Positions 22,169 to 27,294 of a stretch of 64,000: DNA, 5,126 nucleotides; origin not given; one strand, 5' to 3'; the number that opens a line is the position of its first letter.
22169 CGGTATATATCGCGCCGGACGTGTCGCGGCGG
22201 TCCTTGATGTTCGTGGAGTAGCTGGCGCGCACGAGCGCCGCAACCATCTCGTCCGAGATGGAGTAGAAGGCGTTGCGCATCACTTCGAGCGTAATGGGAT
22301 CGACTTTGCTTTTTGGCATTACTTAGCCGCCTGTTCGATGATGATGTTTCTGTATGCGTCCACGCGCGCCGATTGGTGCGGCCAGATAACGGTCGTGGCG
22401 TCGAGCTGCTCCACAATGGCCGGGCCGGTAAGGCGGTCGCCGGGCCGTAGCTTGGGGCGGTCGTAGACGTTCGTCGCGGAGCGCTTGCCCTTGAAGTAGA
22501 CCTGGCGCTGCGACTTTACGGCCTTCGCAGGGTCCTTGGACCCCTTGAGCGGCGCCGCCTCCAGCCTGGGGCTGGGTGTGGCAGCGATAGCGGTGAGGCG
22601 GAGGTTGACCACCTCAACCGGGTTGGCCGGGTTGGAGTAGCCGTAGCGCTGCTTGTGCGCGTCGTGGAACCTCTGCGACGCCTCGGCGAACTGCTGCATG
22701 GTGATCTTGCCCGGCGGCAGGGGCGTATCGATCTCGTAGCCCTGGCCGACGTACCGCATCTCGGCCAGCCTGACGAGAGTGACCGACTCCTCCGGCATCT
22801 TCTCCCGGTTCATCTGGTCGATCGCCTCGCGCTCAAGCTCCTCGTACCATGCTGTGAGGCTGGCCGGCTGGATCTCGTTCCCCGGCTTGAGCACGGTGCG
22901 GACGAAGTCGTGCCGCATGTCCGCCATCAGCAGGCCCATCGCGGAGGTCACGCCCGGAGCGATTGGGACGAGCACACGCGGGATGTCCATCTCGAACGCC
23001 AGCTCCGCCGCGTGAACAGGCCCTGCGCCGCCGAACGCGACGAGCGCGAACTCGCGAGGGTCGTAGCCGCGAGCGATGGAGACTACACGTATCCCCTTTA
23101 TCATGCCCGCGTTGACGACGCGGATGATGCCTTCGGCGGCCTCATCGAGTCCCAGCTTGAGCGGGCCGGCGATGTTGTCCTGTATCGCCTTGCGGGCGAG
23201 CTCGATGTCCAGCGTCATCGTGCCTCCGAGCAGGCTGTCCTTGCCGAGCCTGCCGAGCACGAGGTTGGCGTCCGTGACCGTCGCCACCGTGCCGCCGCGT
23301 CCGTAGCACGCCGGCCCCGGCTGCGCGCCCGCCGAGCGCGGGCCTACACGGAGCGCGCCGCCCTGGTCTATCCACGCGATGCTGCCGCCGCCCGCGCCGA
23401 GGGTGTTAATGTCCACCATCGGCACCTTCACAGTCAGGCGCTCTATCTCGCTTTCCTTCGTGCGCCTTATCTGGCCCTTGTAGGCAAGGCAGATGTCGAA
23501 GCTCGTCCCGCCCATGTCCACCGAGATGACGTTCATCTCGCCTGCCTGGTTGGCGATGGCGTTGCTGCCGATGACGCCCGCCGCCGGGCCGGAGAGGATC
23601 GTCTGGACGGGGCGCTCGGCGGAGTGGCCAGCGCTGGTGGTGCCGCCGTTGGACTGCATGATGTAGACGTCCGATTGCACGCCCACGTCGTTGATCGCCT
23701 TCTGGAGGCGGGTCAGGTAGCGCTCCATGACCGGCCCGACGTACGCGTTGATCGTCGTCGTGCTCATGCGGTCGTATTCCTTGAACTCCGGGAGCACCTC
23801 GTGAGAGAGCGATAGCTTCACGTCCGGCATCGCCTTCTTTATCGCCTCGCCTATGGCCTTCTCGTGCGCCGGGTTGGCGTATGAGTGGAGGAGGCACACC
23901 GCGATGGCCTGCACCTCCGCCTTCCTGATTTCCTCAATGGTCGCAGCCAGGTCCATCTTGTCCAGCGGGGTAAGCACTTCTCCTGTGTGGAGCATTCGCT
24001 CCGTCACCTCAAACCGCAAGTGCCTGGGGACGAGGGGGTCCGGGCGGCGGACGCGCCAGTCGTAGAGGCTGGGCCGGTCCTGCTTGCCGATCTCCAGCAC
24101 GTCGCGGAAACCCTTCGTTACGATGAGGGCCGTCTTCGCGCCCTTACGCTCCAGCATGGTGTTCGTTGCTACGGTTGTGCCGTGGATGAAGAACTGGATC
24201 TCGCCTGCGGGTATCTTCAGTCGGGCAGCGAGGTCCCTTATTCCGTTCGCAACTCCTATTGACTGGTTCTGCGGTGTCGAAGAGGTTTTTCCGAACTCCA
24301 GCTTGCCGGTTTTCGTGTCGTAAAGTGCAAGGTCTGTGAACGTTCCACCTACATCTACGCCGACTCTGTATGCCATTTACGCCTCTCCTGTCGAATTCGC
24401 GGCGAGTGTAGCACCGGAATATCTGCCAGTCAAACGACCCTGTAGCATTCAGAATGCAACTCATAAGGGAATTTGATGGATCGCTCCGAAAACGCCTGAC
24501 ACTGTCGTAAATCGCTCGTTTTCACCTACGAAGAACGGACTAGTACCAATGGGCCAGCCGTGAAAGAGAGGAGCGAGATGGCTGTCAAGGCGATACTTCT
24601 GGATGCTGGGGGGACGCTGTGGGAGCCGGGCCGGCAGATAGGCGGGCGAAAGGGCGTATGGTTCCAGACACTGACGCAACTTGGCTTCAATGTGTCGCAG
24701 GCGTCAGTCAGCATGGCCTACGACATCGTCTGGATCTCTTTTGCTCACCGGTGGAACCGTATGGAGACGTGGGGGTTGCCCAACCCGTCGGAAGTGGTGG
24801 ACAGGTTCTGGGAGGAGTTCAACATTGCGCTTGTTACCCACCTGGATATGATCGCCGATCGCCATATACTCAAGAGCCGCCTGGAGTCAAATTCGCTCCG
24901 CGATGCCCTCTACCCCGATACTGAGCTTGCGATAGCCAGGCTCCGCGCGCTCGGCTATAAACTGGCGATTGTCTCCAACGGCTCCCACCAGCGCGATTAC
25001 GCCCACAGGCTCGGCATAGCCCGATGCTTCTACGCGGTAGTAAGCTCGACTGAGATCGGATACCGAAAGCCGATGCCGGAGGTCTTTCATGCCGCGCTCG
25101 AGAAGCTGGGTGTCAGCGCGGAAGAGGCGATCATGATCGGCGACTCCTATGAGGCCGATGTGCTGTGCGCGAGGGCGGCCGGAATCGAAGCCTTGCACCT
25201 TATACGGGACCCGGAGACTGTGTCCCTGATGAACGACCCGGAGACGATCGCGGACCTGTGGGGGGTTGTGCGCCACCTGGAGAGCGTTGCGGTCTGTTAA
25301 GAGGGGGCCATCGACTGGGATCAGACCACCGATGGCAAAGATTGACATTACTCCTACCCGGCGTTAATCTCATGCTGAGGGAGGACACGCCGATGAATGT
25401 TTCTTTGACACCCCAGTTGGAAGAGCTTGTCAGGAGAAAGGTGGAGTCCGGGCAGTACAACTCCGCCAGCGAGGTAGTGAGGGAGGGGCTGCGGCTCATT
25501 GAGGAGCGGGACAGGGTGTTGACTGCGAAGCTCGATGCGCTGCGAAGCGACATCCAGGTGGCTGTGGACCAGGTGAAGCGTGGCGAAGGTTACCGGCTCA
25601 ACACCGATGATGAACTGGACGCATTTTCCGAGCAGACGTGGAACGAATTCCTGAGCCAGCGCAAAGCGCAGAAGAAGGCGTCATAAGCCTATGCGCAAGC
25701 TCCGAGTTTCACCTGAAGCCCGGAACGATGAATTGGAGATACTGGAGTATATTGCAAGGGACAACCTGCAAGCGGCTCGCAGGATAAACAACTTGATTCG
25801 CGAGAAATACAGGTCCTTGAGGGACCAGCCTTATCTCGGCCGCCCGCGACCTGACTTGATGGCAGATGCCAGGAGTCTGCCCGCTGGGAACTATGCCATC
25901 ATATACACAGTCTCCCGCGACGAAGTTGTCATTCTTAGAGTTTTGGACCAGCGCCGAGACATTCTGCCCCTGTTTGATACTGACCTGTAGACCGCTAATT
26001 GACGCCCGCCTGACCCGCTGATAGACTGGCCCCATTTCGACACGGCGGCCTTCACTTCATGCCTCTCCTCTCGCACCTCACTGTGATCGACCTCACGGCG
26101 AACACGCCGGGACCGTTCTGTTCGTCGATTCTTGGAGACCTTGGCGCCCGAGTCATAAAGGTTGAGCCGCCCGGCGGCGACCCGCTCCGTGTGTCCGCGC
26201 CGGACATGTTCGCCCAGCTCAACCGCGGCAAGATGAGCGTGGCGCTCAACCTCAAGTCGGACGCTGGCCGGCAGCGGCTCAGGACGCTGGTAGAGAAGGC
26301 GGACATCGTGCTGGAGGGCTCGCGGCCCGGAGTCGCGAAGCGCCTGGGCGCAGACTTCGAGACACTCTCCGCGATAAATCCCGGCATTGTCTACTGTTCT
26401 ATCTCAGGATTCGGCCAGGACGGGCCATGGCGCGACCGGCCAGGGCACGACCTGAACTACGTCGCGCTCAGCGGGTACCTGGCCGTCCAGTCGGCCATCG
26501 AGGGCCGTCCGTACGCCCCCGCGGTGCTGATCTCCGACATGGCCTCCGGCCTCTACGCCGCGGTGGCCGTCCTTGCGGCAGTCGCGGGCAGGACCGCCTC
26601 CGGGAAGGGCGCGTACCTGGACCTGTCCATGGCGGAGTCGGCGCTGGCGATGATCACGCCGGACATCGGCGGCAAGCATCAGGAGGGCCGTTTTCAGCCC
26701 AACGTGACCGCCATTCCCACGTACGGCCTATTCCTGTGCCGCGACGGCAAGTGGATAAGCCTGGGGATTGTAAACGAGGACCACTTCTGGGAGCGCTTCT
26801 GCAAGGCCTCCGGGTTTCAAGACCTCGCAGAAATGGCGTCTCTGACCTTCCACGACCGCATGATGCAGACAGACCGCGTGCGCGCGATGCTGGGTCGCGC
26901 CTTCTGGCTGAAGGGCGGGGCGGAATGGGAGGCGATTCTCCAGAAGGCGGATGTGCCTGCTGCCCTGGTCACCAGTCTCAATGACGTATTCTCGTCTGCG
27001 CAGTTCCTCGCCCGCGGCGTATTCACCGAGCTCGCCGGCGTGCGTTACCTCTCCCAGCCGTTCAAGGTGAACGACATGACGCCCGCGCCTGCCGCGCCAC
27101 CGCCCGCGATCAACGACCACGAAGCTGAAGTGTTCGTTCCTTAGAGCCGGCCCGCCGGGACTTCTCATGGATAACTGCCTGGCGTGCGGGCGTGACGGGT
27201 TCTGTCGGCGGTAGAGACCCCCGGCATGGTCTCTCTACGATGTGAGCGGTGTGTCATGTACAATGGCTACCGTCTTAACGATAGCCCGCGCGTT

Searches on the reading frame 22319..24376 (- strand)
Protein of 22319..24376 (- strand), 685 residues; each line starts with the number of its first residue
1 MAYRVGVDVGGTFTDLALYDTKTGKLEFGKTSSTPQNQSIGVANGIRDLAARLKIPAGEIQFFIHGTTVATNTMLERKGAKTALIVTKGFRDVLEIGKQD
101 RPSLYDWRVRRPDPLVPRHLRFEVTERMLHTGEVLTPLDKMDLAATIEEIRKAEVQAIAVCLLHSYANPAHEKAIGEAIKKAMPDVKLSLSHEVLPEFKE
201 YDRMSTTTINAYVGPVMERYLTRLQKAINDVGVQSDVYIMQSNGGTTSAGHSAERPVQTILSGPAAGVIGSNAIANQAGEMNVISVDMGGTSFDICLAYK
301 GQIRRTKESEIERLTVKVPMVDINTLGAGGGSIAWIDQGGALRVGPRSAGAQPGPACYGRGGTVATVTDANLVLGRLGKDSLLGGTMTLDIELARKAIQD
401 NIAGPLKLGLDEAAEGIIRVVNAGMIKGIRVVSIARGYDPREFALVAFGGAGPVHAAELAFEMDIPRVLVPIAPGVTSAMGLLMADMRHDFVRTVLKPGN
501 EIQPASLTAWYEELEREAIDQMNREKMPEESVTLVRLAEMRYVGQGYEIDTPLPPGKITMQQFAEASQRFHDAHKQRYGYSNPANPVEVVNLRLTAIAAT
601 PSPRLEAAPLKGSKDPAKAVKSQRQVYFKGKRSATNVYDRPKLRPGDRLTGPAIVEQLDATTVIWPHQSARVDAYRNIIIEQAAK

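Call 18: search_protein_families(library=pfam, proteins=[window:22319-24376:-], max_evalue=0.001)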
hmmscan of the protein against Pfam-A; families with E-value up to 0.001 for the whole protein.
window:22319-24376:- (685 aa): 3 families
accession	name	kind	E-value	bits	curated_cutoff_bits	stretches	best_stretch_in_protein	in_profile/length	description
PF01968.24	Hydantoinase_A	-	3e-103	345.5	22.9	1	203-490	1-290/291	Hydantoinase/oxoprolinase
PF05378.19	Hydant_A_N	-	1.6e-58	197.7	25.2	1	4-182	1-175/176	Hydantoinase/oxoprolinase N-terminal region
PF19278.4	Hydant_A_C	-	2.5e-26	92.7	21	1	505-677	12-187/193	Hydantoinase/oxoprolinase C-terminal domain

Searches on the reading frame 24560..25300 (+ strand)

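Call 57: search_protein_families(library=pfam, proteins=[window:24560-25300:+], max_evalue=0.0001)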
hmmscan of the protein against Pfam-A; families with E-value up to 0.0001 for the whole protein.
window:24560-25300:+ (246 aa): 3 families
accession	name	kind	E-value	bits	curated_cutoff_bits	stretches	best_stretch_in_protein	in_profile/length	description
PF00702.32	Hydrolase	-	3.3e-26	93.3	26.4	1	9-208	1-191/191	haloacid dehalogenase-like hydrolase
PF13419.12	HAD_2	-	1.4e-19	71.3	23.8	1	115-211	78-175/178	Haloacid dehalogenase-like hydrolase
PF13242.12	Hydrolase_like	-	2e-12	47.3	22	1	168-212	2-46/75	HAD-hyrolase-like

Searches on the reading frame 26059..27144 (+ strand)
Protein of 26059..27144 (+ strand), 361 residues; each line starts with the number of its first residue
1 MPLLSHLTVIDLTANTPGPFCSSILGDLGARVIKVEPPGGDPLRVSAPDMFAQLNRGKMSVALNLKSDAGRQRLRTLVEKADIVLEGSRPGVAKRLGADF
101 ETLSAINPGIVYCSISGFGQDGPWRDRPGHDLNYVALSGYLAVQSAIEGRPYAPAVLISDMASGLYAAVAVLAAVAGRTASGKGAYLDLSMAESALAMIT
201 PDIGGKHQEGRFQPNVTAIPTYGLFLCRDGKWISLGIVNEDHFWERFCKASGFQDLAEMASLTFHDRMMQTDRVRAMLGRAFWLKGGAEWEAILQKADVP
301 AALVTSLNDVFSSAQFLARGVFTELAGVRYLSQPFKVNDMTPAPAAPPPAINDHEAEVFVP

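Call 57: search_protein_families(library=pfam, proteins=[window:26059-27144:+], max_evalue=0.0001)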
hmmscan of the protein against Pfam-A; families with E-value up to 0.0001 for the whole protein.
window:26059-27144:+ (361 aa): 1 family
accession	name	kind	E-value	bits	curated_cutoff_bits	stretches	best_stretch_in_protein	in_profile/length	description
PF02515.22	CoA_transf_3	-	7.3e-99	331.8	23.3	1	4-354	1-365/366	CoA-transferase family III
